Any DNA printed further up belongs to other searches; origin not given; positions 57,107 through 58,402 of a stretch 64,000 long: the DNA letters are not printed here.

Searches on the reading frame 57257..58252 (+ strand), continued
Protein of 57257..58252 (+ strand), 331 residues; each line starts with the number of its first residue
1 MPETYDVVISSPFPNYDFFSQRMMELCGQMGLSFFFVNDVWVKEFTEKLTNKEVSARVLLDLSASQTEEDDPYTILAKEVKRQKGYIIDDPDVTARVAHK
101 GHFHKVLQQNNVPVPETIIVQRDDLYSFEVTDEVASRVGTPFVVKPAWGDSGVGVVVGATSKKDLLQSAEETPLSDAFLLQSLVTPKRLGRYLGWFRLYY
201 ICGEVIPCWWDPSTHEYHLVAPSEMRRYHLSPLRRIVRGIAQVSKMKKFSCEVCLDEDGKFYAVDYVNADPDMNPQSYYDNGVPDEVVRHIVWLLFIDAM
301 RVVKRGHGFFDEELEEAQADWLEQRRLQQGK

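Call 38: find_encoding_contigs(protein=P0314, flank=6000, max_places=2)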
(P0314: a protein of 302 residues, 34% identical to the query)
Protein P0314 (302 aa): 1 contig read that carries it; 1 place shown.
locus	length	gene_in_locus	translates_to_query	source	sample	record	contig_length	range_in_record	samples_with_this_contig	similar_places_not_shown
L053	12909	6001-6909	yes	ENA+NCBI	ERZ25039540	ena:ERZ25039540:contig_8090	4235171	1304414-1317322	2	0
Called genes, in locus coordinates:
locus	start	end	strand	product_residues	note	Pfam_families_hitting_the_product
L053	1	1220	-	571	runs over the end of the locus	PF00512:HisKA, PF02518:HATPase_c, PF00072:Response_reg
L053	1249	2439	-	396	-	PF05227:CHASE3, PF00672:HAMP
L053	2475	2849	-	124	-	PF00072:Response_reg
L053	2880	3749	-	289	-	PF00072:Response_reg (faint)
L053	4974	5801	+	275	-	PF08032:SpoU_sub_bind (weak), PF00588:SpoU_methylase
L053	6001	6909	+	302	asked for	-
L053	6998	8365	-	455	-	PF00291:PALP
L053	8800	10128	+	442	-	PF00665:rve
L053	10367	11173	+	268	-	PF12895:ANAPC3 (faint), PF00515:TPR_1 (faint), PF07719:TPR_2 (faint), PF13181:TPR_8 (faint), PF13432:TPR_16 (faint), PF13174:TPR_6 (weak)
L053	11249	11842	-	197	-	PF00929:RNase_T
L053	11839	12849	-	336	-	PF00316:FBPase, PF18913:FBPase_C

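Call 39: search_protein_families(library=pfam, proteins=[P0189, P0190, P0191, P0205, P0253, P0256, P0262, P0211, P0121], max_evalue=0.01)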
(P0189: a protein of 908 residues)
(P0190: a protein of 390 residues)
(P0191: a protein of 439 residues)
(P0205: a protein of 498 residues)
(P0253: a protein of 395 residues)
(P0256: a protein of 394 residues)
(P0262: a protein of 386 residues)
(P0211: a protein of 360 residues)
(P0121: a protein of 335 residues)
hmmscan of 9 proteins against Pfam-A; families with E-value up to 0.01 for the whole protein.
P0189 (908 aa): 3 families
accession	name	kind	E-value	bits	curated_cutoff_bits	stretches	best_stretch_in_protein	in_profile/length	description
PF01432.26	Peptidase_M3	-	8.6e-59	200.5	27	1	511-894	2-456/457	Peptidase family M3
PF08439.15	Peptidase_M3_N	-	8.8e-19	67.9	25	1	421-490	1-70/70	Oligopeptidase F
PF14397.11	ATPgrasp_ST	-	0.0023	17.6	31.4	1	83-161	9-87/278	Sugar-transfer associated ATP-grasp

P0190 (390 aa): 0 families

P0191 (439 aa): 3 families
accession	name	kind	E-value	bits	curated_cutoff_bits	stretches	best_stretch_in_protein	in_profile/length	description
PF00583.31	Acetyltransf_1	-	7.3e-17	62.1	20.7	1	329-425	23-116/116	Acetyltransferase (GNAT) family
PF13508.13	Acetyltransf_7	-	5.6e-11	43.1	27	1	338-427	2-84/84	Acetyltransferase (GNAT) domain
PF13673.13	Acetyltransf_10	-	1.3e-06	28.8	23.6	1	325-427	17-109/128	Acetyltransferase (GNAT) domain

P0205 (498 aa): 0 families

P0253 (395 aa): 0 families

P0256 (394 aa): 0 families

P0262 (386 aa): 1 family
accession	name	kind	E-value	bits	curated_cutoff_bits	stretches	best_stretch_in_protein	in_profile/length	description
PF14397.11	ATPgrasp_ST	-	0.0014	18.3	31.4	1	126-205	9-81/278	Sugar-transfer associated ATP-grasp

P0211 (360 aa): 0 families

P0121 (335 aa): 0 families

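Call 41: find_related_loci(query=A5, collection=metagenome_contigs, flank=6000)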
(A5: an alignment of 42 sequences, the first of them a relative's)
Query A5 (302 aa) in metagenome_contigs; peptide patterns used: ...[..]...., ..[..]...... (x = any residue, [..] = any of these).
600 stretches matched a pattern (row limit reached: there are more); 531 encode a relative of the query (tblastn E <= 1e-3); the best 80 are kept; 80 distinct loci.
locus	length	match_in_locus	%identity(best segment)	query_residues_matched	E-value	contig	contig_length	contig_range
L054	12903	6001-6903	87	1-301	2e-179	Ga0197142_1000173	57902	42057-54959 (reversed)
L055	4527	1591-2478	76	1-296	2e-159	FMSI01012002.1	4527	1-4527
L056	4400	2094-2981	76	1-296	1e-159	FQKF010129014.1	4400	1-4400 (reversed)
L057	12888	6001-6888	73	1-296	2e-153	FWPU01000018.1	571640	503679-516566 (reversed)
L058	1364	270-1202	60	1-299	4e-127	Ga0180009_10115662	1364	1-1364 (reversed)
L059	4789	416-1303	56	1-296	3e-115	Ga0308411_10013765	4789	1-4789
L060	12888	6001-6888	56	1-296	3e-114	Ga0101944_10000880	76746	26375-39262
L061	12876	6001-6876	58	1-292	4e-111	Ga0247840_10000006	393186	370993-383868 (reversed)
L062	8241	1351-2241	56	1-297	2e-110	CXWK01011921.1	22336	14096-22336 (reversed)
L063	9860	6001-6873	55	1-291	8e-110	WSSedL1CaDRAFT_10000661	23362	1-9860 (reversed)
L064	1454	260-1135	57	1-292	8e-117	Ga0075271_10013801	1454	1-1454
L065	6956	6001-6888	54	1-296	5e-108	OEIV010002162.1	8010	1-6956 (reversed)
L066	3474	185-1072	55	1-296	8e-110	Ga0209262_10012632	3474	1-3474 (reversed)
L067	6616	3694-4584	53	2-298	1e-107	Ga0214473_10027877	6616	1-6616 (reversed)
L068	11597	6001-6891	59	1-297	1e-107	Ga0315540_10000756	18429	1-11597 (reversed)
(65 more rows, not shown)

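Call 44: search_protein_families(library=ncbifam, proteins=[L003:5049-5891:+, L005:4073-4693:+, L005:2893-3264:+, L004:7042-7938:+, L005:960-2510:-], max_evalue=0.00001)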
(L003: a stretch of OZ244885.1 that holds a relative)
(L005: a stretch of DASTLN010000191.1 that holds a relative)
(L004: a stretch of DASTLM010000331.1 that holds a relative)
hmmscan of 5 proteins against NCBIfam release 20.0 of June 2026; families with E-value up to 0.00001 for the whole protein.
L003:5049-5891:+ (280 aa): 33 families (the best 25 are shown)
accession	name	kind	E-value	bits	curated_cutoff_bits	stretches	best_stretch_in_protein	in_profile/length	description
NF041675.1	sarc_dimgly_tmase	equivalog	8.5e-31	107.9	550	1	17-280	11-277/278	sarcosine/dimethylglycine N-methyltransferase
NF045667.1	MTase_DVU1556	equivalog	1.1e-26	93.6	155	1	59-278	10-212/213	DVU_1556 family methyltransferase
NF040539.1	AST_met_ArsM_2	exception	4.2e-19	69.4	240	1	73-181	58-168/262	putative arsinothricin biosynthesis methyltransferase ArsM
NF041536.1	ArsM_DUF2284_UU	exception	1.3e-15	56.7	575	1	72-189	77-193/459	arsenite methyltransferase/DUF2284 domain selenoprotein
NF041537.1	ArsM_AhpD_UU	exception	2.3e-15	56.2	510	1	73-184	78-188/345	arsenite methyltransferase/AhpD domain selenoprotein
TIGR01934.1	MenG_MenH_UbiE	subfamily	2.4e-14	53.2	158.35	1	64-192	32-157/223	ubiquinone/menaquinone biosynthesis methyltransferase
TIGR02072.1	BioC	equivalog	1.3e-13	51.3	184.95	1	57-243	21-194/244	malonyl-ACP O-methyltransferase BioC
NF001244.0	PRK00216.1-5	equivalog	2e-13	50.2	216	1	65-198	42-175/236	bifunctional demethylmenaquinone methyltransferase/2-methoxy-6-polyprenyl-1,4-benzoquinol methylase UbiE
NF047649.1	MTase_UXPK_star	exception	4.4e-13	48.9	460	1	73-184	79-189/283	methyltransferase/UXPK-star double selenoprotein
NF008823.0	PRK11873.1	subfamily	7.1e-13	48.7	263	1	73-244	79-246/272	arsenite methyltransferase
NF043040.1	corrin_prot_MT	hypoth_equivalog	1.2e-11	44.4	180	1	71-193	41-164/216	corrinoid protein-associated methyltransferase CpaM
NF007610.0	PRK10258.1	equivalog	1.6e-10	40.7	342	1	71-194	42-156/251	malonyl-ACP O-methyltransferase BioC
TIGR01983.1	UbiG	equivalog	4.8e-10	39.1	102.95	1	72-177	50-152/228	bifunctional 2-polyprenyl-6-hydroxyphenol methylase/3-demethylubiquinol 3-O-methyltransferase UbiG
NF041943.1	GPPMT_Stmyces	equivalog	1.2e-09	38.5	400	1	67-175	73-178/272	geranyl diphosphate 2-C-methyltransferase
NF052510.1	methyltran_MpqE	exception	2.3e-09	37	335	1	70-187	45-162/234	methyl-plastoquinone biosynthesis methyltransferase MpqE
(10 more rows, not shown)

L005:4073-4693:+ (206 aa): 11 families
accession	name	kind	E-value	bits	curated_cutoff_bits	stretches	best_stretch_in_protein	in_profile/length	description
NF001241.0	PRK00216.1-2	equivalog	1.1e-12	48.2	327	1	16-153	10-147/231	demethylmenaquinone methyltransferase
NF007610.0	PRK10258.1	equivalog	6.8e-11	42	342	1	44-154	29-139/251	malonyl-ACP O-methyltransferase BioC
NF045667.1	MTase_DVU1556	equivalog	9.9e-11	41.5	155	1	50-154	18-120/213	DVU_1556 family methyltransferase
NF043040.1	corrin_prot_MT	hypoth_equivalog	1.2e-09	37.9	180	1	29-107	14-92/216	corrinoid protein-associated methyltransferase CpaM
TIGR02072.1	BioC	equivalog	2e-09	37.6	184.95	1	55-155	34-134/244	malonyl-ACP O-methyltransferase BioC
TIGR01934.1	MenG_MenH_UbiE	subfamily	3.9e-08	32.9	158.35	1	53-152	37-140/223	ubiquinone/menaquinone biosynthesis methyltransferase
TIGR01983.1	UbiG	equivalog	7.5e-08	31.9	102.95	1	56-154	50-152/228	bifunctional 2-polyprenyl-6-hydroxyphenol methylase/3-demethylubiquinol 3-O-methyltransferase UbiG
TIGR02021.1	BchM-ChlM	equivalog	9e-08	31.8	158.9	1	57-159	56-159/218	magnesium protoporphyrin IX methyltransferase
NF045882.1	PLipidMtase_Leg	equivalog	1.3e-07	31.7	390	1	22-154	9-144/207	phospholipid N-methyltransferase PmtA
NF047649.1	MTase_UXPK_star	exception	3.4e-06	26.3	460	1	53-153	75-181/283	methyltransferase/UXPK-star double selenoprotein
NF041537.1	ArsM_AhpD_UU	exception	9.5e-06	24.6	510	0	53-153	74-180/345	arsenite methyltransferase/AhpD domain selenoprotein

L005:2893-3264:+ (123 aa): 1 family
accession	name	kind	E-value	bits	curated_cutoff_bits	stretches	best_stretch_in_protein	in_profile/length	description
TIGR00223.1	panD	equivalog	5.7e-30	103.8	106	1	2-113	3-118/126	aspartate 1-decarboxylase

L004:7042-7938:+ (298 aa): 2 families
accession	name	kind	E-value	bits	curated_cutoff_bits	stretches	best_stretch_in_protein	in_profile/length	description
NF047920.1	lactonase_UilS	equivalog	1.3e-13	51.3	400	1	99-185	45-133/285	UilS family quorum-quenching N-acyl-homoserine lactonase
TIGR03100.1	hydr1_PEP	hypoth_equivalog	1.1e-08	34.7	168.45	1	53-178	5-128/274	hydrolase 1, exosortase A system-associated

L005:960-2510:- (516 aa): 40 families (the best 25 are shown)
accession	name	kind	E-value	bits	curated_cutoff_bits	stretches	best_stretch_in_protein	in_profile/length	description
NF033085.1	bla_class_C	equivalog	1.1e-24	86.9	415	1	1-229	16-235/356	class C beta-lactamase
NF052559.1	MthAcHydAcmB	equivalog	3.5e-19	68.8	550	2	5-78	23-96/391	methyl acetate hydrolase AcmB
NF041663.1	ampC_Sliq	exception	6.9e-17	61.4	860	1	1-186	36-220/378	cephalosporin-hydrolyzing class C beta-lactamase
NF045671.1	blaPNC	exception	8.4e-17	61.1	750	1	1-227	57-274/401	PNC family class C beta-lactamase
NF038366.1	blaSFDC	exception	9e-17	61.2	840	1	2-185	41-224/382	SFDC family class C beta-lactamase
NF040478.1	blaLAQ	exception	9.7e-17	61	850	1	1-230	39-258/380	LAQ family class C beta-lactamase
NF000423.2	blaSRT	exception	1e-16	61.1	860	1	2-193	37-225/378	SRT/SST family class C beta-lactamase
NF000397.2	blaACC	exception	2.6e-16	59.6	850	1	1-186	42-226/385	ACC family cephalosporin-hydrolyzing class C beta-lactamase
NF007943.0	PRK10662.1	equivalog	3.3e-16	58.9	266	1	6-230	50-272/380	D-alanyl-D-alanine-carboxypeptidase/endopeptidase AmpH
NF033569.1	blaLHK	exception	6.1e-16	58.3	850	1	1-188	49-236/390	LHK family class C beta-lactamase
NF012173.1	CMY2-MIR-ACT-EC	exception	8.5e-16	57.7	680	1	1-185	40-224/380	CMY2/MIR/ACT/EC family class C beta-lactamase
NF009622.0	PRK13128.1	equivalog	2.1e-15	56.3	443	1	7-303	23-313/518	D-aminopeptidase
NF038238.1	blaBUT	exception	3.5e-15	56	850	1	3-227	44-258/383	BUT family class C beta-lactamase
NF000185.2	BlaEC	exception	5.5e-15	55.2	850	1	5-230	40-255/377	BlaEC family class C beta-lactamase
NF041666.1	ampC_Ecan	exception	5.7e-15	55.1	860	1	1-225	40-254/381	CMY2-MIR-ACT-EC family cephalosporin-hydrolyzing class C beta-lactamase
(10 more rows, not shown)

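Call 47: search_solved_structures(query=A5, max_evalue=0.01, show_alignments=5)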
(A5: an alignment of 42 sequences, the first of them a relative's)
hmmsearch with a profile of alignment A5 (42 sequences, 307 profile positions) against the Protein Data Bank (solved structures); distinct sequences matched with E-value up to 0.01: 0.
